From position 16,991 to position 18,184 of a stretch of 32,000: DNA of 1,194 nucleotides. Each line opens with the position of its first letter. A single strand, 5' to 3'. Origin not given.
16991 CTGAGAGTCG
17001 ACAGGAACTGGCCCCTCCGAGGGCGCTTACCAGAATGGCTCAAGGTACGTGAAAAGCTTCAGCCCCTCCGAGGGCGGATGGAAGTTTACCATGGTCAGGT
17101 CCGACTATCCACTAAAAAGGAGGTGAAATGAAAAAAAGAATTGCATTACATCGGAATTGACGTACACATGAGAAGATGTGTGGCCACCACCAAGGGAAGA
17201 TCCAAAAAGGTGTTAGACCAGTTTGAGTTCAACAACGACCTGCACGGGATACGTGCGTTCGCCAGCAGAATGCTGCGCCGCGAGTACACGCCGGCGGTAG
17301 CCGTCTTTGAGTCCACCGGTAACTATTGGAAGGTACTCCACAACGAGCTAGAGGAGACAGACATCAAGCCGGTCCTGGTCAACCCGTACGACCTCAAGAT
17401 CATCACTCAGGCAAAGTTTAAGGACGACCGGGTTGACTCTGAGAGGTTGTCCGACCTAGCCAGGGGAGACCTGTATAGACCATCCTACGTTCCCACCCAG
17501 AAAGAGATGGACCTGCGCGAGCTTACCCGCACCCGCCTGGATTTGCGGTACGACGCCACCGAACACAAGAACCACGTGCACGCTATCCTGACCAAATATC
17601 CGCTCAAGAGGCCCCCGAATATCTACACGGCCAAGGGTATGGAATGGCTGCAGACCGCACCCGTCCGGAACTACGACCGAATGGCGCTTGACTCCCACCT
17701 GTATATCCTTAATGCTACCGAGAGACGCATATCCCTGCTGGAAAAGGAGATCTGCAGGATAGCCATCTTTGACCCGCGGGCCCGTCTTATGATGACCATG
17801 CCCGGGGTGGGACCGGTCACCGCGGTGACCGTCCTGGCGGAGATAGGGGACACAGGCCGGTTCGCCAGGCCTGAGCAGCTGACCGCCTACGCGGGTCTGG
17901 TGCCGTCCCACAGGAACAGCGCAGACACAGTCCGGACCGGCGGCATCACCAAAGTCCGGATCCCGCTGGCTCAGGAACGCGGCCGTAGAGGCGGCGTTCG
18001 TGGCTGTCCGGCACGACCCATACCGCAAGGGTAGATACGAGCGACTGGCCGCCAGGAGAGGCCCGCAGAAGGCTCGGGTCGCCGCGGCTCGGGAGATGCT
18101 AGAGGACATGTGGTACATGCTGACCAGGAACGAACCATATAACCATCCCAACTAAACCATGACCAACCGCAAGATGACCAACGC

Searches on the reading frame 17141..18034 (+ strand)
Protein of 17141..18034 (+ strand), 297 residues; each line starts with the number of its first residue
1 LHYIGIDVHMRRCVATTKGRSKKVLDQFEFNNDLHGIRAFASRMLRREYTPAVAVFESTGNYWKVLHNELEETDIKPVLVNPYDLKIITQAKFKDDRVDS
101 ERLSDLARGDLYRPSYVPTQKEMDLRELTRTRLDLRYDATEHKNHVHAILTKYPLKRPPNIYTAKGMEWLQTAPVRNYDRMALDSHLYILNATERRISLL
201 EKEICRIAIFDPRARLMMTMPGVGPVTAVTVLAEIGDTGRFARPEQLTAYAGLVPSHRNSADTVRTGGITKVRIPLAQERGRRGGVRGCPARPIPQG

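Call 6: search_protein_families(library=pfam, proteins=[window:17141-18034:+], max_evalue=0.01)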
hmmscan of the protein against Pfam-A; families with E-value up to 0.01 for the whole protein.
window:17141-18034:+ (297 aa): 2 families
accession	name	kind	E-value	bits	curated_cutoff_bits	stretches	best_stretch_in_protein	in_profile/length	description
PF01548.23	DEDD_Tnp_IS110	-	1.6e-23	83.6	29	1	4-153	1-153/155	Transposase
PF02371.22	Transposase_20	-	2.7e-17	63.4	21.3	1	215-271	2-58/87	Transposase IS116/IS110/IS902 family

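Call 55: find_homologous_proteins(query=window:17141-18034:+, max_evalue=1e-30)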
Query window:17141-18034:+ (297 aa): 148 proteins with E <= 1e-30 among 2173 candidates; the best 120 are listed.
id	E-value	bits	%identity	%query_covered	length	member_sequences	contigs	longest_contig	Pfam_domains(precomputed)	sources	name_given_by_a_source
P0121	1.2e-162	558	95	88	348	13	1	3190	PF01548.24,PF02371.23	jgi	-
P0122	1.3e-138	479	81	88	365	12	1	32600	PF01548.24,PF02371.23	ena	-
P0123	7.8e-137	473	79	88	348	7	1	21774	PF01548.24,PF02371.23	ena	-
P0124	1.6e-131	456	74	91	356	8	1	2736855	PF01548.24,PF02371.23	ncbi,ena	-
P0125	2.2e-129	449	77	88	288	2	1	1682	PF01548.24,PF02371.23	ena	-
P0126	5.4e-105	369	61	88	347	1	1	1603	PF01548.24,PF02371.23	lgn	-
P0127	1.4e-104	368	62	91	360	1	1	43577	PF01548.24,PF02371.23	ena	-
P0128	7.6e-104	365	79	70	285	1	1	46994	PF01548.24,PF02371.23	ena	-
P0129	1.8e-95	338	74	68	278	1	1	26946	PF01548.24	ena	-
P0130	5.4e-95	336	76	68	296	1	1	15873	PF01548.24,PF02371.23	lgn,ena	-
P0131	3.1e-86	307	54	91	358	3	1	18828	PF01548.24,PF02371.23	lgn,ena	-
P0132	6.2e-84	300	52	91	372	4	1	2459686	PF01548.24,PF02371.23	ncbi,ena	-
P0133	2.0e-82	295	52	91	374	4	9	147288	PF01548.24,PF02371.23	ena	-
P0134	2.1e-82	295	51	91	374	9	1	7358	PF01548.24,PF02371.23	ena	-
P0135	9.1e-82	293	52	91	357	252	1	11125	PF01548.24,PF02371.23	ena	-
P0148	7.5e-41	158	35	91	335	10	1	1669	PF01548.24,PF02371.23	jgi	jgi:transposase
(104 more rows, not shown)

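Call 56: find_encoding_contigs(protein=P0121, flank=2500, max_places=8)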
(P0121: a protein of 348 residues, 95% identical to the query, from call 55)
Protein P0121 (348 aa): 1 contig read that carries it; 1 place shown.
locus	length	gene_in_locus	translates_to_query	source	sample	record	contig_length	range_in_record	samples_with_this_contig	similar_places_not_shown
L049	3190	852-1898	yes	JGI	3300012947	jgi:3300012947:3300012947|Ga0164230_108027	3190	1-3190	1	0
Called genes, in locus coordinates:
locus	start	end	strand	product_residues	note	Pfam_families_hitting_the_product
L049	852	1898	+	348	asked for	PF01548:DEDD_Tnp_IS110, PF02371:Transposase_20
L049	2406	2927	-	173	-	PF25084:LbH_EIF2B (faint), PF25087:GMPPB_C (weak), PF00132:Hexapep (weak), PF14602:Hexapep_2 (faint), PF00132:Hexapep (weak)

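Call 57: find_encoding_contigs(protein=P0124, flank=2500, max_places=10)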
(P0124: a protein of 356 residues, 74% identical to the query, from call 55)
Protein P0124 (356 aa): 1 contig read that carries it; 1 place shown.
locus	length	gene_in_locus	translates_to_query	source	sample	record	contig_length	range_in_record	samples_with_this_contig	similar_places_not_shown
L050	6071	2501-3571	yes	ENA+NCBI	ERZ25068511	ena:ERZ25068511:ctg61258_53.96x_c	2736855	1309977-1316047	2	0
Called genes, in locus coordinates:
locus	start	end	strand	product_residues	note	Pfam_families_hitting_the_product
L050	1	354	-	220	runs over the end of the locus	PF04893:Yip1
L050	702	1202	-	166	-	-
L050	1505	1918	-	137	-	-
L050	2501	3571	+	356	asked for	PF01548:DEDD_Tnp_IS110, PF02371:Transposase_20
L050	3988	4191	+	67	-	-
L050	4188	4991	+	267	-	PF01555:N6_N4_Mtase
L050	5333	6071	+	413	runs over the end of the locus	PF01555:N6_N4_Mtase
